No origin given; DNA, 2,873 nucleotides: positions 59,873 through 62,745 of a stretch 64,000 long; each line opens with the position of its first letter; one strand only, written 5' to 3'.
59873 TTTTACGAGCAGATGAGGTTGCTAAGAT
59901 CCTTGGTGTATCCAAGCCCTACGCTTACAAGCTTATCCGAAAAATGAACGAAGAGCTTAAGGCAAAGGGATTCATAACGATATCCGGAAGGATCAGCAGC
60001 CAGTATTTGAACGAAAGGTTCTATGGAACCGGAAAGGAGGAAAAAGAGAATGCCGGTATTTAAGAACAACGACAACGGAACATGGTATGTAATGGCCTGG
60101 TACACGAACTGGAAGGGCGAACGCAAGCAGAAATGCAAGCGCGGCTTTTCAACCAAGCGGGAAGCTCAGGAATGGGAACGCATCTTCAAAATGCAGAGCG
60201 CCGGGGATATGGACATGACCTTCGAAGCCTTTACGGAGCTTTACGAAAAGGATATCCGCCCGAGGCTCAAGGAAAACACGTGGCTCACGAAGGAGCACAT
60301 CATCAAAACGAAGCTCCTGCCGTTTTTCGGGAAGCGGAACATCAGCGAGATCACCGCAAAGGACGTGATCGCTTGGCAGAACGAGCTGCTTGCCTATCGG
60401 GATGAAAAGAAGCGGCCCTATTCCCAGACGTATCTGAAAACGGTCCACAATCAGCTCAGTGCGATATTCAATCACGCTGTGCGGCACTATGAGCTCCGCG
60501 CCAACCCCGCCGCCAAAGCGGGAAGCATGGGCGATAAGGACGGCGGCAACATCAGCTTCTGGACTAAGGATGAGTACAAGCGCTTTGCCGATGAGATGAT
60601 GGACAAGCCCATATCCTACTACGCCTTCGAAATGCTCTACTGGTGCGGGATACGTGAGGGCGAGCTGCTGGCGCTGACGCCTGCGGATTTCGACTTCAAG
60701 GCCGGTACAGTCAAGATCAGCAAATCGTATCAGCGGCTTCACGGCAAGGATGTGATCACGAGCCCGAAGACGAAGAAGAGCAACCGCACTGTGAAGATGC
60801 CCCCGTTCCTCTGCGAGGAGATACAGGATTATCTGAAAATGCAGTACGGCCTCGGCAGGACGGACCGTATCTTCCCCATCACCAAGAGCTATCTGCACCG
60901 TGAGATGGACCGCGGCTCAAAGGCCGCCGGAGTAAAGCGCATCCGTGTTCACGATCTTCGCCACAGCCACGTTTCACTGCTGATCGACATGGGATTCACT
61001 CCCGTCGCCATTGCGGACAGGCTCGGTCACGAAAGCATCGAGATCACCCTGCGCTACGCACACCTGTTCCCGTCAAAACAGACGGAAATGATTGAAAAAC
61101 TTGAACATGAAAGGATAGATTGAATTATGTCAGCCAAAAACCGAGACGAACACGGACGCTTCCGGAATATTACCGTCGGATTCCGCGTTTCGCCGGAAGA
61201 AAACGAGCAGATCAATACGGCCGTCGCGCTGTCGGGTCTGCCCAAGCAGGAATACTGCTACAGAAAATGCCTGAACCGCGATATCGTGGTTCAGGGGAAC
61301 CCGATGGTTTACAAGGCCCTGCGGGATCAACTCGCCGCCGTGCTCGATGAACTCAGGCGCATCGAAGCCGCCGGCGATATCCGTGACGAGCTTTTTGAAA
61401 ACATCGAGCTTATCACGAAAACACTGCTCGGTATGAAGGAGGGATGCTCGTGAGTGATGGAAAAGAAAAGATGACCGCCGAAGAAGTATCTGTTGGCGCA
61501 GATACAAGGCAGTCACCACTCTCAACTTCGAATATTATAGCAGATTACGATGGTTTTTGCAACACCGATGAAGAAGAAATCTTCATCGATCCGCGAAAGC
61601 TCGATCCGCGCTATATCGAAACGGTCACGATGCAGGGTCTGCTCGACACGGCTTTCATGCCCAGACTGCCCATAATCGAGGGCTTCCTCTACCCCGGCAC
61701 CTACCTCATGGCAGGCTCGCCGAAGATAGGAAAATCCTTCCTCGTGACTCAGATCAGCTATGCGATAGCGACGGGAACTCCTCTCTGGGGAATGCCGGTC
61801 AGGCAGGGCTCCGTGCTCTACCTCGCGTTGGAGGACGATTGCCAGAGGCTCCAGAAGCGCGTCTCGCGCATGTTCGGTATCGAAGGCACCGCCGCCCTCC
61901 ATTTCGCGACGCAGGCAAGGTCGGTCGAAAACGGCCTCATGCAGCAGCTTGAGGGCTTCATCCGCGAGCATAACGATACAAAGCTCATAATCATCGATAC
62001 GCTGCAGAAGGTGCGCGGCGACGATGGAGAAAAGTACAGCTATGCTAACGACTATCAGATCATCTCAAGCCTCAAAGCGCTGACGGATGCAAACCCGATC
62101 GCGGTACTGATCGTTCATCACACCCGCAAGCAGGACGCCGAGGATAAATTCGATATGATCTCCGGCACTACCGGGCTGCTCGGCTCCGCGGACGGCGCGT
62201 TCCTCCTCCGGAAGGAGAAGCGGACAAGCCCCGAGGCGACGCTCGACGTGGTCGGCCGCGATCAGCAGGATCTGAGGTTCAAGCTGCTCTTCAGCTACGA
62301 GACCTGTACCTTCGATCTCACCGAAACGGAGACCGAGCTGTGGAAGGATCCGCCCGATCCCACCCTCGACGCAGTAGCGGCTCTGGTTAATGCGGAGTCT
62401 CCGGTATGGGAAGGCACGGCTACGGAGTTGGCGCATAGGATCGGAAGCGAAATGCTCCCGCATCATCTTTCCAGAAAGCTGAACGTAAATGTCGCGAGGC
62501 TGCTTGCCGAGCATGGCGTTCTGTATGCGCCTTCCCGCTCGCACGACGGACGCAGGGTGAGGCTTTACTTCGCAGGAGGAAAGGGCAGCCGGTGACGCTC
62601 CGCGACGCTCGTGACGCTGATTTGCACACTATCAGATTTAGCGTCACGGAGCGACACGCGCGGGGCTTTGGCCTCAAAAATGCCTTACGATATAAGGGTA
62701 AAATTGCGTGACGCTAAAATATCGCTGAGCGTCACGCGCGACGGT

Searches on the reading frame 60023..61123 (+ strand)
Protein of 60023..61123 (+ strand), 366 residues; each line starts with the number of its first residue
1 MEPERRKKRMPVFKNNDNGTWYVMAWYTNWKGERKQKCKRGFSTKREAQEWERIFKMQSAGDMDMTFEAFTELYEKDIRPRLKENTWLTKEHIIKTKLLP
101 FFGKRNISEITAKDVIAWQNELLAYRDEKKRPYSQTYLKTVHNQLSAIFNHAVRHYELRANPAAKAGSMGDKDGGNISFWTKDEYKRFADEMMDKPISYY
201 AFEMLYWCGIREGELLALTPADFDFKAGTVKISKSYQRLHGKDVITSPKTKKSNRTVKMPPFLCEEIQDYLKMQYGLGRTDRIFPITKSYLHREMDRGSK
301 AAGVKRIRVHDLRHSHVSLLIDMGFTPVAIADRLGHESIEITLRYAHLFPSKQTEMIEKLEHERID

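Call 71: search_protein_families(library=pfam, proteins=[window:60023-61123:+], max_evalue=0.001)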
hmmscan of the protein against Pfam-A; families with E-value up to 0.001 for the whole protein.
window:60023-61123:+ (366 aa): 4 families
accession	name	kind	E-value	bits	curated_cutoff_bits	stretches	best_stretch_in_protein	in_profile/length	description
PF00589.27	Phage_integrase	-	2.3e-20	73.5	27.1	1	181-349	4-169/172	Phage integrase family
PF14659.12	Phage_int_SAM_3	-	4e-19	69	22.6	1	66-123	1-58/58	Phage integrase, N-terminal SAM-like domain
PF14657.12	Arm-DNA-bind_4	-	2.2e-16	59.6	22.3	1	20-63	1-46/47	Arm DNA-binding domain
PF22022.2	Phage_int_M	-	0.00013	22.6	27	1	67-165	1-92/96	Phage integrase central domain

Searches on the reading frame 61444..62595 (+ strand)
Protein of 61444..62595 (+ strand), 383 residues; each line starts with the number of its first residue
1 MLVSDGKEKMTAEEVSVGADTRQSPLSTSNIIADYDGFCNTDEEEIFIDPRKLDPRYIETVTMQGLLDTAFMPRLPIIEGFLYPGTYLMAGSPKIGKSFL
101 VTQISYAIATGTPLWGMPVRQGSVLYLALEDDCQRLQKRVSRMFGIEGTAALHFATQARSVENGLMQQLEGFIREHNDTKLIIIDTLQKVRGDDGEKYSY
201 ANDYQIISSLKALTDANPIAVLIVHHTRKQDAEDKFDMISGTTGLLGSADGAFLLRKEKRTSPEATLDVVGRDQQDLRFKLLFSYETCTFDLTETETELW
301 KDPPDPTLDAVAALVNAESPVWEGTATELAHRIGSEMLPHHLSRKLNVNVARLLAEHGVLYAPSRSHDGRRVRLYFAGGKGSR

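Call 74: find_encoding_contigs(protein=window:61444-62595:+, flank=10000, max_places=2)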
Protein window:61444-62595:+ (383 aa): no gene with exactly this product is on record in the collection.
